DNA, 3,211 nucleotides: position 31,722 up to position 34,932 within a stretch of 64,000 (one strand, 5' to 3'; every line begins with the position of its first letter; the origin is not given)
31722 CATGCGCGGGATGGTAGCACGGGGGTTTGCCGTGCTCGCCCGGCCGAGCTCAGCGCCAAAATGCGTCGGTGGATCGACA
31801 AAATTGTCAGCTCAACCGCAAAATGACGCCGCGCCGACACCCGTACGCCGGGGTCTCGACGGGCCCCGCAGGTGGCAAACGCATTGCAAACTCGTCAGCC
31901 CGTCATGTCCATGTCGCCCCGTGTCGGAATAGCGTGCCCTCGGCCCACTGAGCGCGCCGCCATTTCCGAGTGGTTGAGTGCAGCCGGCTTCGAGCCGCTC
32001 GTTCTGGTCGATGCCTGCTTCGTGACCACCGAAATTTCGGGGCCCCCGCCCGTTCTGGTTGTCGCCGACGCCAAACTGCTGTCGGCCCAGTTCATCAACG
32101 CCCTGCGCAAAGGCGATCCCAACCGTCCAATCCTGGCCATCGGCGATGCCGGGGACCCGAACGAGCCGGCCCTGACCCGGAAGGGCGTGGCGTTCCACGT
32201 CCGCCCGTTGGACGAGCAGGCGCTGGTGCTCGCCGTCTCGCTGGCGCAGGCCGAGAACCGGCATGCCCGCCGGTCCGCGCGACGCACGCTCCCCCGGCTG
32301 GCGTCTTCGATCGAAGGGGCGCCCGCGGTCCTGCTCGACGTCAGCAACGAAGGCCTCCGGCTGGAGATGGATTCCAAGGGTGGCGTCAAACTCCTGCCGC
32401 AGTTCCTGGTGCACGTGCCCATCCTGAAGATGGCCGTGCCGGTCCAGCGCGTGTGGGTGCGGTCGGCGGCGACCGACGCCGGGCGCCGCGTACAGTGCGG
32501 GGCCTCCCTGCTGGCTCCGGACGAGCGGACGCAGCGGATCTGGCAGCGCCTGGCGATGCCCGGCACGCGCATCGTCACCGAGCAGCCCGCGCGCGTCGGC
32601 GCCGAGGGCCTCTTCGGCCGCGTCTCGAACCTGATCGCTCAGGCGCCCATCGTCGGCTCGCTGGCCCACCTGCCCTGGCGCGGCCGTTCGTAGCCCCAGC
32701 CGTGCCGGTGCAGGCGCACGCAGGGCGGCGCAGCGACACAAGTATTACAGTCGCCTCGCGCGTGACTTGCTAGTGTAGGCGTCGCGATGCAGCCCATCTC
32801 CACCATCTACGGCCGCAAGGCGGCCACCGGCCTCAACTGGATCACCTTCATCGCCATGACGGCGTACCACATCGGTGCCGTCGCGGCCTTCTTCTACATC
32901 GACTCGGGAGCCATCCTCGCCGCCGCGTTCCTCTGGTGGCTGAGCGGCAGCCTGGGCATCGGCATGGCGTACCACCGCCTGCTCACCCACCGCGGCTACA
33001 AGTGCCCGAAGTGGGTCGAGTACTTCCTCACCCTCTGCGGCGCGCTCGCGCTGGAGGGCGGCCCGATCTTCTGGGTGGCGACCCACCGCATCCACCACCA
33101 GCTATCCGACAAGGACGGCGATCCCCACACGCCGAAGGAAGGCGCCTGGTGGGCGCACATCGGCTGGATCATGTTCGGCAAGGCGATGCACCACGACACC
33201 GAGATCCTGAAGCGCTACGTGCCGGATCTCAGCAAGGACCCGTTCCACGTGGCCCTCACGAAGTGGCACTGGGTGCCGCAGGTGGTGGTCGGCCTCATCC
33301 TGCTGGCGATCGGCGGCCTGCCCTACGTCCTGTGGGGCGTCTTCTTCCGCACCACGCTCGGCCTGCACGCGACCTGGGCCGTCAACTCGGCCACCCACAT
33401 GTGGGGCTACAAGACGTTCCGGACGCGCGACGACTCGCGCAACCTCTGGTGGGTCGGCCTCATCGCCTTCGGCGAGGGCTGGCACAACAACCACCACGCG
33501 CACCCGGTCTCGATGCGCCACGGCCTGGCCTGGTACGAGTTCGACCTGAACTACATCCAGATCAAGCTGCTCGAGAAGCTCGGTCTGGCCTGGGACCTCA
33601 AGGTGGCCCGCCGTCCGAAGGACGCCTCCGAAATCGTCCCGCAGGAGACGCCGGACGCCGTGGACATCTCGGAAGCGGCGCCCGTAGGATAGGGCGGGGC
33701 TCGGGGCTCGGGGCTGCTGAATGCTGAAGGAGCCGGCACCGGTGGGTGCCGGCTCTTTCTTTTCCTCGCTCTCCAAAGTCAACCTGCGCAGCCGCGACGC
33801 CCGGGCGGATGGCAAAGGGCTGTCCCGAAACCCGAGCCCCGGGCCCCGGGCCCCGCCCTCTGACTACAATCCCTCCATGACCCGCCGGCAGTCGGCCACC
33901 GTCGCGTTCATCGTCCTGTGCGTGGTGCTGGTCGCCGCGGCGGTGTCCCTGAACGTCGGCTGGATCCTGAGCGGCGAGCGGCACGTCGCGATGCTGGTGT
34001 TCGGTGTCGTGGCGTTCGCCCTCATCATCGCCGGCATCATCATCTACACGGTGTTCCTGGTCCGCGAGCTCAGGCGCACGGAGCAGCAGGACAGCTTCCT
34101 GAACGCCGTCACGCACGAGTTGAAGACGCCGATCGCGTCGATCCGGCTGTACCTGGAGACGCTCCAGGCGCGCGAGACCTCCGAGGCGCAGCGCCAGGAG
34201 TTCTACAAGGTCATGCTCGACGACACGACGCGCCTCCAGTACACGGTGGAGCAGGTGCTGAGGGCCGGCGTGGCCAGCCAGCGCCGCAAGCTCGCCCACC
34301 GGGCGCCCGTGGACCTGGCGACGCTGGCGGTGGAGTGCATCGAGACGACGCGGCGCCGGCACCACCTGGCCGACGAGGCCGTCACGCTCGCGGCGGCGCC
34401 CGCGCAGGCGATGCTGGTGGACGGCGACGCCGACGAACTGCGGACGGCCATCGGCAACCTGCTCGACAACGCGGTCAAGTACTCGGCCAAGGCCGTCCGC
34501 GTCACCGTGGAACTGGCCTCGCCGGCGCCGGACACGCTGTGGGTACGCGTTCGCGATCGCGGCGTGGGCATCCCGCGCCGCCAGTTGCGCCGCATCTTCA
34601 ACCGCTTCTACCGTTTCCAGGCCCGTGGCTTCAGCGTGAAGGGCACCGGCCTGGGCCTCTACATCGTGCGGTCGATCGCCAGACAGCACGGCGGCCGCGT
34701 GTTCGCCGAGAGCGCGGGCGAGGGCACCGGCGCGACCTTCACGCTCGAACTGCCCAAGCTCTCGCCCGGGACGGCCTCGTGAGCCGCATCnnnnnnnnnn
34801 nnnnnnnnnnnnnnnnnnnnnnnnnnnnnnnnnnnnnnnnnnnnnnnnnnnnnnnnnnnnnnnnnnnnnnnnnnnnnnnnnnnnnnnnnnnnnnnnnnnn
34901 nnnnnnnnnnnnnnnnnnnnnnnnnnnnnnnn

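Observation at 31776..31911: Second near-consensus sigma-54 promoter, preceded by helically phased A-tracts, in front of the REC-like/PilZ gene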

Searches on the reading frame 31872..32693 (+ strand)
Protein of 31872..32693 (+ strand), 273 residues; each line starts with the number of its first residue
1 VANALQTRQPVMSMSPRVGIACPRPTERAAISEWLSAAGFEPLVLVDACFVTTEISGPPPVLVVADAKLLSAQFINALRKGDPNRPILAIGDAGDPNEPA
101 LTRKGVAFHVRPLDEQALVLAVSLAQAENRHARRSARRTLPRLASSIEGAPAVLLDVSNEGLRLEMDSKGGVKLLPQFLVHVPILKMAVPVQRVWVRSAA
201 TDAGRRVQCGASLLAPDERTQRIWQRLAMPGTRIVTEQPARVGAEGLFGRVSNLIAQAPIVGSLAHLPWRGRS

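Call 11: search_protein_families(library=pfam, proteins=[window:31905-32693:+], max_evalue=0.01)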
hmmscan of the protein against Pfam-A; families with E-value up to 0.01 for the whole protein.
window:31905-32693:+ (262 aa): 0 families

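Call 13: find_homologous_proteins(query=window:31872-32693:+, max_evalue=0.001)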
Query window:31872-32693:+ (273 aa): 134 proteins with E <= 0.001 among 6933 candidates; the best 120 are listed.
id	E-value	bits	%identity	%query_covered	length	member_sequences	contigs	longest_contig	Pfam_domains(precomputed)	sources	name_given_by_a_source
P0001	9.2e-164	561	100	95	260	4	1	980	-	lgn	-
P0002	1.8e-121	422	74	99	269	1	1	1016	-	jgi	jgi:hypothetical protein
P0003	1.7e-116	406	72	96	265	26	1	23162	-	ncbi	-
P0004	1.0e-115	404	72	96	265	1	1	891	-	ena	-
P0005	3.3e-114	399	70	100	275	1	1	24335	-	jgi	-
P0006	1.8e-113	396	70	96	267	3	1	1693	-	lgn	-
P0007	3.7e-113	395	70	96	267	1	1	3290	-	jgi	jgi:hypothetical protein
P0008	9.8e-113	394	71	96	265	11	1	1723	-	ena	-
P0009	8.7e-112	391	70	96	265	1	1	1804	-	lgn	-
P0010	1.5e-111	390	72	96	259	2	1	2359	-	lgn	-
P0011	2.8e-111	389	69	96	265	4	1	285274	-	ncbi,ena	-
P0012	1.1e-109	384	68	96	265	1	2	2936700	-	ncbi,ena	-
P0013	5.4e-109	382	69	95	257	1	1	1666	-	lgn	-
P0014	6.0e-109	381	69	96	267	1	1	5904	-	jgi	jgi:hypothetical protein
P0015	1.1e-108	381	68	96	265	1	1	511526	-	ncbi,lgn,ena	-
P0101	2.8e-30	124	37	78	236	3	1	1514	PF00072.31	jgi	-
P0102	2.0e-29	121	37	79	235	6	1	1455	PF00072.31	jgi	jgi:CheY-like chemotaxis protein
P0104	1.0e-28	118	36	79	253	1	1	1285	PF00072.31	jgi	jgi:CheY-like chemotaxis protein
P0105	1.1e-28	118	35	78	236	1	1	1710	PF00072.31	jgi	-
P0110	8.1e-28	116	34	85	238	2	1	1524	PF00072.31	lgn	-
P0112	4.4e-27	113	36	78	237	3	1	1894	PF00072.31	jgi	jgi:CheY-like chemotaxis protein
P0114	8.8e-27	112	34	79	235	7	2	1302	PF00072.31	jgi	jgi:CheY-like chemotaxis protein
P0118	5.7e-25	106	33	79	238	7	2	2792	PF00072.31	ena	-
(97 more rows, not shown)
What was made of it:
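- Most database homologues start at the ATG and are 265-267 aa long (call 13).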

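Call 15: find_related_loci(query=A1, collection=genome_contigs, flank=4000)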
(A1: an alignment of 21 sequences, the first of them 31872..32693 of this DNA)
Query A1 (273 aa) in genome_contigs; peptide patterns used: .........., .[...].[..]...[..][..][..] (x = any residue, [..] = any of these).
83 stretches matched a pattern; 55 encode a relative of the query (tblastn E <= 1e-3); 55 distinct loci.
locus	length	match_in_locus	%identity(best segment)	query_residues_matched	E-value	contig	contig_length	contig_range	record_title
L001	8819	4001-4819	92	1-273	8e-164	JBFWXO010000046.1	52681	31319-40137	MAG: Vicinamibacterales bacterium isolate CA_2019_TPBS_142 NODE_4043_length_52681_cov_6.123987_TPBS, whole genome shotgu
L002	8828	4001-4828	73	1-273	7e-122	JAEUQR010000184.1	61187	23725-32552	MAG: Acidobacteria bacterium isolate new MAG-256 k141_2272698, whole genome shotgun sequence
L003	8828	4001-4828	73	1-273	1e-121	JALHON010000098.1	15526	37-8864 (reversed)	MAG: Acidobacteria bacterium isolate bin.151 c_000000014897, whole genome shotgun sequence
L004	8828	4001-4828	68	1-273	3e-121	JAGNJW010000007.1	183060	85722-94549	MAG: Acidobacteria bacterium isolate Gw_SlAct_bin_127 Gw_SlAct_62_length_183060_cov_7.968989, whole genome shotgun seque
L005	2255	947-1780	69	1-273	3e-127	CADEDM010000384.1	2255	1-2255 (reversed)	MAG: uncultured Acidobacteria bacterium isolate Acidobacteria sp. RBC084 genome assembly, contig: MAG084_384, whole geno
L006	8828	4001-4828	71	1-273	2e-120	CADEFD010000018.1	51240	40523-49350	MAG: uncultured Acidobacteria bacterium isolate Acidobacteria sp. RBC068 genome assembly, contig: MAG068_18, whole genom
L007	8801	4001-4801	69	1-264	3e-116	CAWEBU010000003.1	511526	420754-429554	MAG: uncultured Acidobacteriota bacterium isolate MFD01275.bin.1.248 genome assembly, contig: contig_18215, whole genome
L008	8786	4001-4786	68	7-265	3e-114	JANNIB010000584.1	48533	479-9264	MAG: Acidobacteriota bacterium isolate SOY_6_C_metabat_167_sub SOY_6_C_k141_3602655, whole genome shotgun sequence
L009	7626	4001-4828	68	1-273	3e-109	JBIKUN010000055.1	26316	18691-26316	MAG: Vicinamibacterales bacterium isolate ME2015-08-11_3300044626_group6_bin9 Rohwer_bin10_scaffold_443_c1, whole genome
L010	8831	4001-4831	62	1-273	1e-106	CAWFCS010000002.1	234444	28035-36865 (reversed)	MAG: uncultured Acidobacteriota bacterium isolate MFD04651.bin.2.30 genome assembly, contig: contig_10675, whole genome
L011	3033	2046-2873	61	1-273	9e-106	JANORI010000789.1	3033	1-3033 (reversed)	MAG: Acidobacteriota bacterium isolate VAR_4_metabat_203_sub VAR_4_k141_1161895, whole genome shotgun sequence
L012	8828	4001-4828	62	1-273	4e-103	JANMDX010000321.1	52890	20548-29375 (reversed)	MAG: Acidobacteriota bacterium isolate OTE_75_metabat_1 OTE_75_k141_3071566, whole genome shotgun sequence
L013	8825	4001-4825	60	1-272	2e-101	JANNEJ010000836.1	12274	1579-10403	MAG: Acidobacteriota bacterium isolate OTE_75_metabat_399 OTE_75_k141_2768306, whole genome shotgun sequence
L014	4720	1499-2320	59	1-273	2e-100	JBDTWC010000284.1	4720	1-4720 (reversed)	MAG: Acidobacteriota bacterium isolate cluster3_bin.82 NODE_105429_length_4720_cov_6.055734, whole genome shotgun sequen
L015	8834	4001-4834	60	1-273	6e-98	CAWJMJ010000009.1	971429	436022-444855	MAG: uncultured Acidobacteriota bacterium isolate MFD02581.bin.2.172 genome assembly, contig: contig_14453, whole genome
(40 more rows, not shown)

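Call 35: search_protein_families(library=pfam, alignment_id=A1, max_evalue=1)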
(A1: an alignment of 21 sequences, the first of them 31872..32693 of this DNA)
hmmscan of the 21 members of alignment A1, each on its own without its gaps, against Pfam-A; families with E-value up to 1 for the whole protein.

A. member 1, window:31872-32693:+ (273 aa): 1 family
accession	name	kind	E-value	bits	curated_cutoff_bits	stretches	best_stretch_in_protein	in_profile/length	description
PF07238.19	PilZ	-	0.1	13.4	22.5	1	129-222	2-94/102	PilZ domain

B. families by the number of members that match (of 21 scanned): 3 families
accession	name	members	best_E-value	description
PF07238.19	PilZ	11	0.028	PilZ domain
PF07637.16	PSD5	1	0.17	Protein of unknown function (DUF1595)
PF24422.1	DUF7552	1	0.18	Domain of unknown function (DUF7552)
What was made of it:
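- On PilZ domain (PF07238): 11 of 21 members match at an E-value of 1 or better (call 35).
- Checked: Pfam PilZ is only sub-threshold, at 13.4 bits against a cut-off of 22.5 (call 35).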

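Call 36: search_solved_structures(query=A1, max_evalue=1, show_alignments=2)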
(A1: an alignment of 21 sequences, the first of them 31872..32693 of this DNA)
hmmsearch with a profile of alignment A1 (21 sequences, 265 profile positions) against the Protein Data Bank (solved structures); distinct sequences matched with E-value up to 1: 8.
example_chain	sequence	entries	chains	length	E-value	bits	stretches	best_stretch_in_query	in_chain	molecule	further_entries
7ysg_P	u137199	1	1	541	0.45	12.8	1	7-90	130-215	Secretory component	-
8sku_E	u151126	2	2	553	0.47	12.7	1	7-90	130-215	Secretory component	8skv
6kxs_P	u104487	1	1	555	0.47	12.7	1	7-90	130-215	Polymeric immunoglobulin receptor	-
5d4k_A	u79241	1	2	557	0.47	12.7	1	7-90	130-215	Polymeric immunoglobulin receptor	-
2m9w_A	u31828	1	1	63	0.48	12.7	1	1-50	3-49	Transcription factor GATA-4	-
6lx3_P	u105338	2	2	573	0.5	12.6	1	7-90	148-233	Polymeric immunoglobulin receptor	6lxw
2ocw_A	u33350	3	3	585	0.5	12.6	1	7-90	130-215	Polymeric-immunoglobulin receptor | Secretory component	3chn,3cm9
6ue7_C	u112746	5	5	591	0.51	12.6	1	7-90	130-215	Polymeric immunoglobulin receptor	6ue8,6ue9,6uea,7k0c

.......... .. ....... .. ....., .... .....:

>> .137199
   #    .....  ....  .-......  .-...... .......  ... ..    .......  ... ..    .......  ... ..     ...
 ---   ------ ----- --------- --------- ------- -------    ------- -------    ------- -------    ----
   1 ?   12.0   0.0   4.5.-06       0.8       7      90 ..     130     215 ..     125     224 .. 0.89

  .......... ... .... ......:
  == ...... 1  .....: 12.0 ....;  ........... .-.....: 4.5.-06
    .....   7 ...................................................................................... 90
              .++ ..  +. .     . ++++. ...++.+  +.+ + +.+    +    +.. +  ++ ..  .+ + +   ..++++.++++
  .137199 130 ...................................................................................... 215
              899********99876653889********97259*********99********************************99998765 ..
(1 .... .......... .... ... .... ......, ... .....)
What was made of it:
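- Tried and rejected: A sequence-profile search of the PDB gave only noise, with E-values near 0.5 (call 36).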

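Call 41: predict_structure(alignment_id=A3)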
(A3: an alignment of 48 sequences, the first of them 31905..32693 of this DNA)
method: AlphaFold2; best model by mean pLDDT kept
length: 262 residues; sequences in the alignment: 48
mean_pLDDT: 80.9   pTM: 0.50
mean pLDDT of the five models: 80.9, 80.8, 79.1, 78.8, 77.9
residues with pLDDT >= 90: 114; 70-90: 85; 50-70: 37; < 50: 26
segments of 3 or more residues with pLDDT < 50: 119-121, 228-232, 250-262
pLDDT, mean of each block of 10 residues (from residue 1): 82 93 96 70 69 94 88 90 94 92 93 76 74 92 91 89 90 90 80 81 83 86 62 53 59 46 46
secondary structure, 60 per line:
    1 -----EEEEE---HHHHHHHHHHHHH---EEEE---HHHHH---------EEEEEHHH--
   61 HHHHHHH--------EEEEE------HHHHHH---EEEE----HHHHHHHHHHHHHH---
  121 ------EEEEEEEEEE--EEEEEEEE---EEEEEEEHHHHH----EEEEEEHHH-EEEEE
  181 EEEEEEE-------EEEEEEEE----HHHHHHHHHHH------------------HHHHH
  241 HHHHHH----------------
elements in order: E6-10 H14-26 E30-33 H37-41 E51-55 H61-67 E76-80 H87-92 E96-99 H104-117 E127-136 E139-146 E150-156 H157-161 E166-171 E176-187 E195-202 H207-217 H236-246
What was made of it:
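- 31905..32693 (+): Coding sequence of 262 aa: a degenerate receiver domain plus a PilZ-like domain. ATG 31905 is the conserved start codon. The first beta strand is at residues 6-10 of the model (call 41).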

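Call 44: fold_search(model_id=the predicted structure, library=pdb)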
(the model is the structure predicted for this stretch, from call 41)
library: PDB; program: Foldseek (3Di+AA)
matches with E <= 10: 1530; with E <= 0.001: 227
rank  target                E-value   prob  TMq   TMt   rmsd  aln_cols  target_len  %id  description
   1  4hnr                  7.2e-06  1.00  0.37  0.76   2.9       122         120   16  High resolution structure of Chemotaxis response regulator CheY4 of Vibrio cholerae (released 2013-10-02)
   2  4h60                  1.1e-05  1.00  0.38  0.77   2.8       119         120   17  High resolution structure of Vibrio cholerae chemotaxis protein CheY4 crystallized in low pH (4.0) condition (released 2013-08-07)
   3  1ys7_B                1.3e-05  1.00  0.38  0.43   6.2       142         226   22  Crystal structure of the response regulator protein prrA complexed with Mg2+ (released 2006-02-07)
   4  2iyn_B                1.7e-05  1.00  0.39  0.77   2.7       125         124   20  The co-factor-induced pre-active conformation in PhoB (released 2006-08-30)
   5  2jb9_B                2.0e-05  1.00  0.37  0.76   2.7       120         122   18  PhoB response regulator receiver domain constitutively-active double mutant D10A and D53E. (released 2007-01-04)
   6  2rdm_A                2.0e-05  1.00  0.39  0.76   2.9       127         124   20  Crystal structure of response regulator receiver protein from Sinorhizobium medicae WSM419 (released 2007-10-09)
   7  2i6f_A                2.3e-05  1.00  0.37  0.73   3.3       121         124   23  Receiver domain from Myxococcus xanthus social motility protein FrzS (released 2007-03-13)
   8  5uht_B                2.4e-05  1.00  0.38  0.77   2.9       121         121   16  Structure of the Thermotoga maritima HK853-BeF3-RR468 complex at pH 5.0 (released 2017-12-27)
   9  1mb3                  2.6e-05  1.00  0.36  0.76   2.8       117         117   16  CRYSTAL STRUCTURE OF THE RESPONSE REGULATOR DIVK AT PH 8.5 IN COMPLEX WITH MG2+ (released 2002-12-04)
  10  8twd_C                2.7e-05  1.00  0.36  0.29  16.2       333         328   10  Structure of IraM-bound RssB (released 2024-01-10)
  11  3dge_C                3.1e-05  1.00  0.38  0.76   3.0       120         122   17  Structure of a histidine kinase-response regulator complex reveals insights into Two-component signaling and a novel c (released 2009-07-07)
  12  5m7p_B                3.3e-05  1.00  0.41  0.25   2.2       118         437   22  Crystal structure of NtrX from Brucella abortus in complex with ADP processed with the CrystalDirect automated mountin (released 2017-01-25)
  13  3nhz_C                3.3e-05  1.00  0.38  0.80   2.5       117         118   20  Structure of N-terminal Domain of MtrA (released 2010-08-11)
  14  4dn6_A                3.3e-05  1.00  0.38  0.72   3.2       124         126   18  Crystal structure of a putative pilus assembly protein (cpaE) from Burkholderia thailandensis E264 at 2.80 A resolutio (released 2012-02-29)
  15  3f7a_A                3.3e-05  1.00  0.35  0.25  29.8       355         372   12  Structure of Orthorhombic crystal form of Pseudomonas aeruginosa RssB (released 2009-11-24)
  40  3kyf                  9.1e-05  1.00  0.31  0.34   3.1       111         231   17  Crystal structure of P4397 complexed with c-di-GMP (released 2010-04-14)
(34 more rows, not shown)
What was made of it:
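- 31905..32693 (+): Fold matches are to CheY and to a PilZ protein (call 44).
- On PilZ domain (PF07238): Foldseek matches 3kyf, a PilZ protein with c-di-GMP bound, at E 9e-5 (calls 41, 44).
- On Response-regulator receiver domain (PF00072): 4hnr (CheY4), E 7e-6, TM-score 0.76 normalised to the target (call 44).
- Checked: The N-terminal half of the AlphaFold model matches the CheY fold (4hnr, E 7e-6) and the C-terminal half matches a PilZ protein bound to c-di-GMP (3kyf, E 9e-5) (calls 41, 44).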

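Call 61: find_encoding_contigs(protein=P0012, flank=1500, max_places=3)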
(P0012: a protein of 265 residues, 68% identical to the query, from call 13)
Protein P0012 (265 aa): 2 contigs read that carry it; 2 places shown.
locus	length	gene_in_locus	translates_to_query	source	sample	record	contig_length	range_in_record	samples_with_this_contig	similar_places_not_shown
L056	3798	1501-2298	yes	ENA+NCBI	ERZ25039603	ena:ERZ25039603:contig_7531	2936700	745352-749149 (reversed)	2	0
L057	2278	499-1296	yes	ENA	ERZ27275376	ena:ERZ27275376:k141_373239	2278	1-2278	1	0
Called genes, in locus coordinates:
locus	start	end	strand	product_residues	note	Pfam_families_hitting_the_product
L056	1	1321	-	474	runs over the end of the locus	PF04389:Peptidase_M28 (weak), PF01546:Peptidase_M20, PF07687:M20_dimer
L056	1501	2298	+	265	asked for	-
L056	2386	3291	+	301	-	PF00487:FA_desaturase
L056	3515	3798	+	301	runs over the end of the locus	PF00512:HisKA, PF02518:HATPase_c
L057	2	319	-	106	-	?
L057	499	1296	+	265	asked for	-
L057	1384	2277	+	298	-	?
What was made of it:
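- Tried and rejected: I looked for a cultured host by tracing P0012 to its 2.9-Mb contig, but it comes from a metagenome assembly (call 61).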

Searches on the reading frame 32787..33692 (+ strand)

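Call 11: search_protein_families(library=pfam, proteins=[window:32787-33692:+], max_evalue=0.01)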
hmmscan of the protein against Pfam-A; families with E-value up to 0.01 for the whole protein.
window:32787-33692:+ (301 aa): 1 family
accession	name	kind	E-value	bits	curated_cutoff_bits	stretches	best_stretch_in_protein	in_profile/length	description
PF00487.30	FA_desaturase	-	8.2e-17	62.2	29.7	1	45-254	5-233/253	Fatty acid desaturase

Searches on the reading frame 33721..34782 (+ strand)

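Call 11: search_protein_families(library=pfam, proteins=[window:33721-34782:+], max_evalue=0.01)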
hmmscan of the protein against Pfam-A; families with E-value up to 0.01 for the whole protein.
window:33721-34782:+ (353 aa): 4 families
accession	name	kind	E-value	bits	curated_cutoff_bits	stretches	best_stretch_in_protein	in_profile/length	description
PF02518.31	HATPase_c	-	7.7e-29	100.8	26.4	1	235-346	1-109/111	Histidine kinase-, DNA gyrase B-, and HSP90-like ATPase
PF00512.31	HisKA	-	2.5e-11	43.9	26.9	1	123-180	2-58/66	His Kinase A (phospho-acceptor) domain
PF13581.12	HATPase_c_2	-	1.2e-05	25.7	27.4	1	222-323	14-112/127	Histidine kinase-like ATPase domain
PF13589.12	HATPase_c_3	-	0.0019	18.6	25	1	240-296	3-56/137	Histidine kinase-, DNA gyrase B-, and HSP90-like ATPase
